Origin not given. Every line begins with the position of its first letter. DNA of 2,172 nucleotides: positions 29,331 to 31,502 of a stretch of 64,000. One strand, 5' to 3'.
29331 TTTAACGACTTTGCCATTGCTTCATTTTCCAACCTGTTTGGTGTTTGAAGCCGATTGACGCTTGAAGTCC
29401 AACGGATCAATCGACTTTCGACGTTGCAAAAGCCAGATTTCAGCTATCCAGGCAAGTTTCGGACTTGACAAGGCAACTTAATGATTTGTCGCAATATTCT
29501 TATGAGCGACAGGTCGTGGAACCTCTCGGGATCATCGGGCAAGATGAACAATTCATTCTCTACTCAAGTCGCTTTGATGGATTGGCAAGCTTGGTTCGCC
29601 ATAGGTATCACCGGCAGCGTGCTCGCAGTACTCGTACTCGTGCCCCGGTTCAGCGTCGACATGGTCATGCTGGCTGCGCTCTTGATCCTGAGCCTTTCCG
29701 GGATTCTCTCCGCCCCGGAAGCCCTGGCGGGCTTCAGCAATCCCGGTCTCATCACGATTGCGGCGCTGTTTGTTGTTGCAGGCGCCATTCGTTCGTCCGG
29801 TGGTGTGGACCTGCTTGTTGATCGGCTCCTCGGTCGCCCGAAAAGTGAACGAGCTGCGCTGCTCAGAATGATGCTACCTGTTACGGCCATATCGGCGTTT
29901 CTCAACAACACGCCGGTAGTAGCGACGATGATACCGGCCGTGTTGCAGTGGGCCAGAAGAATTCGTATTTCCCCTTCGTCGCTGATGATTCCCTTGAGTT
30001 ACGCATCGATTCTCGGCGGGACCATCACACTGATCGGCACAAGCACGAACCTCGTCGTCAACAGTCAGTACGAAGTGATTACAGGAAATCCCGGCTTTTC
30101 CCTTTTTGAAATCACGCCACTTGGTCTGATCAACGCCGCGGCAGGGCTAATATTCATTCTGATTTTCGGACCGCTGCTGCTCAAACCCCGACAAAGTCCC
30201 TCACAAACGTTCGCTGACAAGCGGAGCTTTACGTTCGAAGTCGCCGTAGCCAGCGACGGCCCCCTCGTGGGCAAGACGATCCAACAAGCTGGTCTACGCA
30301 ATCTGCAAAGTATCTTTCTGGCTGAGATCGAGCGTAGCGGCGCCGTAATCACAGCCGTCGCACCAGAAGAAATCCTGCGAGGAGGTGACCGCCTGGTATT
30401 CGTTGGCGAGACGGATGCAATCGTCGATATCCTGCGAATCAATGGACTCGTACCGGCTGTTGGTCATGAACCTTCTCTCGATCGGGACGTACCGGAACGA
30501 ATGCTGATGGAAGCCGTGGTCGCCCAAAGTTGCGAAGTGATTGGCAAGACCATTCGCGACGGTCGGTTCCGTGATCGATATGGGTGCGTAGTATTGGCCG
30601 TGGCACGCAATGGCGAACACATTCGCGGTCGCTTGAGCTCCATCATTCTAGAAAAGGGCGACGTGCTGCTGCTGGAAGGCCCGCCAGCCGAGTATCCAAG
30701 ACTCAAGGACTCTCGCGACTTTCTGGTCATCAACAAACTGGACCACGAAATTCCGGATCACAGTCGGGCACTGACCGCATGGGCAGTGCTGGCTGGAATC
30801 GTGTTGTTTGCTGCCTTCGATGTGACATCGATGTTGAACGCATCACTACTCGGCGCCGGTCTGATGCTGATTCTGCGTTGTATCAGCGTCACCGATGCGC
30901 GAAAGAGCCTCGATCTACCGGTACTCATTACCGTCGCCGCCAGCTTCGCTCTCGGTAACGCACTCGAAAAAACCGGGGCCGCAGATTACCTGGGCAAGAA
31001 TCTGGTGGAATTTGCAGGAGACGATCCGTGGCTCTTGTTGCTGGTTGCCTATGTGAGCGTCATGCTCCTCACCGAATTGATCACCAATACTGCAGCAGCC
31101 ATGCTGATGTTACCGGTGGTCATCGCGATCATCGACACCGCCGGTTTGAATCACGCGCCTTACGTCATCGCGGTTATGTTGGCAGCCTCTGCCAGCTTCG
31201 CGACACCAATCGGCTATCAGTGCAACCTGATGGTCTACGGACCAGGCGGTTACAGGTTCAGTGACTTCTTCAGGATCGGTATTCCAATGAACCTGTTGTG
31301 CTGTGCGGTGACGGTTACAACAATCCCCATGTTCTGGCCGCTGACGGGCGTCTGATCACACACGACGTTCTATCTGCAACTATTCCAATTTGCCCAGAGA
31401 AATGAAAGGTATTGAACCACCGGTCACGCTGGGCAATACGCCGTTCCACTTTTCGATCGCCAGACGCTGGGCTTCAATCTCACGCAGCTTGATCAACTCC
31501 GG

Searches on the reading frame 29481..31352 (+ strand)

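Call 63: search_protein_families(library=ncbifam, proteins=[window:29481-31352:+], max_evalue=1e-10)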
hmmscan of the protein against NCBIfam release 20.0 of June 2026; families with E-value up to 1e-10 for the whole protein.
window:29481-31352:+ (624 aa): 1 family
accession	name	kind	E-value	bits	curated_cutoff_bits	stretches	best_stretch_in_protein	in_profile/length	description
TIGR00785.1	dass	subfamily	7.2e-36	123.8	198.6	1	430-619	249-444/444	DASS family sodium-coupled anion symporter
